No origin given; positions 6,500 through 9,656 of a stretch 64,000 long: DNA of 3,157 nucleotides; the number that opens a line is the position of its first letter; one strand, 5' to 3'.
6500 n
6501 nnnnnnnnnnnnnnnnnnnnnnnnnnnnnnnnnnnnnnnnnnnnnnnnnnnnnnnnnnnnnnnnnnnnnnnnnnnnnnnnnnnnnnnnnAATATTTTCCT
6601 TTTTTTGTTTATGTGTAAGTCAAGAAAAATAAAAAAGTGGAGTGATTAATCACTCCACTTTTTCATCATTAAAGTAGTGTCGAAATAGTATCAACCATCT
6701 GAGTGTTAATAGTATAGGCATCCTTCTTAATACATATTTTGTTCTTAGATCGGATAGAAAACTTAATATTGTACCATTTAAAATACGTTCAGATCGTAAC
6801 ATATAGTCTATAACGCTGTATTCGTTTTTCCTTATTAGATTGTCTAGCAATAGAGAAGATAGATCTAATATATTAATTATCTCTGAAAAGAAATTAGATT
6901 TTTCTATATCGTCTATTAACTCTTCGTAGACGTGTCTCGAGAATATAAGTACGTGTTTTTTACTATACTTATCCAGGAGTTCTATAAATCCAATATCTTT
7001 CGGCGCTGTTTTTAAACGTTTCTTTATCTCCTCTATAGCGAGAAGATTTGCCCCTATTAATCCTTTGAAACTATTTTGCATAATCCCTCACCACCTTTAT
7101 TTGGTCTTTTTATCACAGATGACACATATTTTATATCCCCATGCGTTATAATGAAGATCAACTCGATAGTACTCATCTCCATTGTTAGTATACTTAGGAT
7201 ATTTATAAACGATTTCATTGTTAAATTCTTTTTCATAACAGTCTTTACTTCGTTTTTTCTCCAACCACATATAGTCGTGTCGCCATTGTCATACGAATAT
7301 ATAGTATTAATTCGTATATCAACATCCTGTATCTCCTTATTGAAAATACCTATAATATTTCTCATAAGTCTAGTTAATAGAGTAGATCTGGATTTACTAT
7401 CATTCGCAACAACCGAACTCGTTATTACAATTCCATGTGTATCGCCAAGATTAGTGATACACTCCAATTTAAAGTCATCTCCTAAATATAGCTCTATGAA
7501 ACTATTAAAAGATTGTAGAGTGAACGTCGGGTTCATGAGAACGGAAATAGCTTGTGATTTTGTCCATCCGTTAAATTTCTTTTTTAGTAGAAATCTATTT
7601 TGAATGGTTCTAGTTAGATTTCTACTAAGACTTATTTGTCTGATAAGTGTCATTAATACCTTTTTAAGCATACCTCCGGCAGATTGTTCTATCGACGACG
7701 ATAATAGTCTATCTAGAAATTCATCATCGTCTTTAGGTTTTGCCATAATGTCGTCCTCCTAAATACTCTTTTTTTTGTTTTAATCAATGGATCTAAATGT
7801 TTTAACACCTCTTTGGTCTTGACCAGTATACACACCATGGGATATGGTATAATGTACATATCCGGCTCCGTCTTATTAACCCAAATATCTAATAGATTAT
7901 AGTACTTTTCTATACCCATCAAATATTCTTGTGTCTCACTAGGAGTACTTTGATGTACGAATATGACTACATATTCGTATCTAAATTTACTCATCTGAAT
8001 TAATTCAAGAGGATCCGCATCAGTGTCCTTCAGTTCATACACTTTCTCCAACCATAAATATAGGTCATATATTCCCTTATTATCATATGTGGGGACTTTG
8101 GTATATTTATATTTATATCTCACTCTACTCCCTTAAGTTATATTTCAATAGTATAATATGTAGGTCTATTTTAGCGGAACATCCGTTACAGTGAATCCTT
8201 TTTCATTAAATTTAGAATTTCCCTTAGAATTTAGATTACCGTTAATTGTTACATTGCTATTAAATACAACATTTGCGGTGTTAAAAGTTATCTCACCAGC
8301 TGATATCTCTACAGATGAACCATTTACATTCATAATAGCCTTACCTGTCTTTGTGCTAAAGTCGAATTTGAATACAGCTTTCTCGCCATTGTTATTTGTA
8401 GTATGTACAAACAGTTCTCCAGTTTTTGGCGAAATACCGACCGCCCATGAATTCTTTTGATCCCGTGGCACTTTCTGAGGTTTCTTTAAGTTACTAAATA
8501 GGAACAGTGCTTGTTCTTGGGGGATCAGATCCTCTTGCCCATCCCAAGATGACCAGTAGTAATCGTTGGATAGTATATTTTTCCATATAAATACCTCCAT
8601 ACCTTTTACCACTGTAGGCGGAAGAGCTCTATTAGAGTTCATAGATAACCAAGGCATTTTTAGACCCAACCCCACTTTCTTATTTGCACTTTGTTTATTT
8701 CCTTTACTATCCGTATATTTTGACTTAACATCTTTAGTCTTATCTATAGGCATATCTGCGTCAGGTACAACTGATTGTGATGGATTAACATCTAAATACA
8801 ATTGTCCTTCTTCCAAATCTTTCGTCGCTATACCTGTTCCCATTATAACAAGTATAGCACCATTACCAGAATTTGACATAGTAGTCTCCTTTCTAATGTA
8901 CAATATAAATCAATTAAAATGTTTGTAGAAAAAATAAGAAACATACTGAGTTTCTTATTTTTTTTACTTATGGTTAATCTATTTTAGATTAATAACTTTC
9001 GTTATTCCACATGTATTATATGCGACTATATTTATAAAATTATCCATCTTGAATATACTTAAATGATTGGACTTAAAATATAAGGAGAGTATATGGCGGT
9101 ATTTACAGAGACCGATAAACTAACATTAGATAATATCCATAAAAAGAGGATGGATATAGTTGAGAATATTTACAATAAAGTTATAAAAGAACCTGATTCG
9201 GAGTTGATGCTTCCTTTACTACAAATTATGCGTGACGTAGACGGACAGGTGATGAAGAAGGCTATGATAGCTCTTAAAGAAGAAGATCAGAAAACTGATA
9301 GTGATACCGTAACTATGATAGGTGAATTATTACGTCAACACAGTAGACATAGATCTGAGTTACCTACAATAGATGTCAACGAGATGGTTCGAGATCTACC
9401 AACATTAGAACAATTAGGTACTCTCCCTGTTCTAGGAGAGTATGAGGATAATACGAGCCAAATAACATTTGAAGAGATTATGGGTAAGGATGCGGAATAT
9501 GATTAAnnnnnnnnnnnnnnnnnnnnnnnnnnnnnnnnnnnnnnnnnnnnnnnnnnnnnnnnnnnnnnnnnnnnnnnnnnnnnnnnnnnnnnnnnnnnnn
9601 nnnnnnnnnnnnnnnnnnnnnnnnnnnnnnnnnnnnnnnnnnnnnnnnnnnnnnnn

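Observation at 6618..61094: Recurrent T-tract + wTGAww core at a fixed distance from start codons: candidate phage-RNAP promoter family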

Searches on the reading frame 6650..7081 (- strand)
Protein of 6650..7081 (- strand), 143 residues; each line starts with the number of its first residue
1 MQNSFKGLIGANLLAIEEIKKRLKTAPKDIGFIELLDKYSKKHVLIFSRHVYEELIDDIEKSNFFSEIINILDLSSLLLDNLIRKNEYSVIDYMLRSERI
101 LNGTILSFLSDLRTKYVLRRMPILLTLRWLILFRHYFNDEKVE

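Call 26: find_encoding_contigs(protein=window:6650-7081:-, flank=10000, max_places=10)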
Protein window:6650-7081:- (143 aa): 7 contigs read that carry it; 5 places shown.
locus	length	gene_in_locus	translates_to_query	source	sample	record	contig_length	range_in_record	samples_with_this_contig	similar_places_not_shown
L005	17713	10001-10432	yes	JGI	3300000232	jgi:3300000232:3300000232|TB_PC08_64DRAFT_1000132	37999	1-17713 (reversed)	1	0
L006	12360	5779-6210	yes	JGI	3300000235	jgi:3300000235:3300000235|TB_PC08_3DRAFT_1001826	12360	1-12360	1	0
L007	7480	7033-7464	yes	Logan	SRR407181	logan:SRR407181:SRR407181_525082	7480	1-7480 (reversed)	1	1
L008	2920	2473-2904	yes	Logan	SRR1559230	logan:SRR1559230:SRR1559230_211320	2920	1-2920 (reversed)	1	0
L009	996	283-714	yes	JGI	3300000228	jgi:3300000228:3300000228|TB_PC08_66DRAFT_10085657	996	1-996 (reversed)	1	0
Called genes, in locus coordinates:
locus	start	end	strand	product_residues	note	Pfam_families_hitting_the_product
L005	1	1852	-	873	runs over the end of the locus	-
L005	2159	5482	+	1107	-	-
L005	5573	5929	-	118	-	-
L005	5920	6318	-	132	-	-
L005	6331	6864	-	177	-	PF02075:RuvC (weak)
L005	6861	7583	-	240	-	PF23838:DUF7208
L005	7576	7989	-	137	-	-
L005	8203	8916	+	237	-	-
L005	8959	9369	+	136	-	-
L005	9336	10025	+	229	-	-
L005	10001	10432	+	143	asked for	-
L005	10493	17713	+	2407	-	?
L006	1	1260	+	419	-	?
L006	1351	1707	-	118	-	-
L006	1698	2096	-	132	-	-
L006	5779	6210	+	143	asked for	-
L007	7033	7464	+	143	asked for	-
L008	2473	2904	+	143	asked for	-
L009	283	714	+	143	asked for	-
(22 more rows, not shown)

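Call 34: search_protein_families(library=phrogs, proteins=[window:6650-7081:-], max_evalue=0.01)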
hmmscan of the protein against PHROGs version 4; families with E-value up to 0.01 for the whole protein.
window:6650-7081:- (143 aa): 0 families

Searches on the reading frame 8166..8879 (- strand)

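Call 35: search_protein_families(library=phrogs, proteins=[window:8166-8879:-], max_evalue=0.01)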
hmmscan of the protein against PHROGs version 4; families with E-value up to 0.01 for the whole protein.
window:8166-8879:- (237 aa): 1 family
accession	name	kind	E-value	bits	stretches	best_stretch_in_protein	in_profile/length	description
phrog_3216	-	tail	2.7e-30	107.1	1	10-182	6-179/325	baseplate assembly protein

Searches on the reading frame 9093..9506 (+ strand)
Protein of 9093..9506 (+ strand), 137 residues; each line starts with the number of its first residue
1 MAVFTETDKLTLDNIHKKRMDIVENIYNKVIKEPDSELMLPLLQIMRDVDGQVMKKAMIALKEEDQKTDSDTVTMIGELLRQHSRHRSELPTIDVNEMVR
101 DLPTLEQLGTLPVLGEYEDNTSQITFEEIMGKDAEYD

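Call 48: search_protein_families(library=phrogs, proteins=[window:9093-9506:+], max_evalue=0.01)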
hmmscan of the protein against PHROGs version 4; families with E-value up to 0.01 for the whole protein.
window:9093-9506:+ (137 aa): 0 families
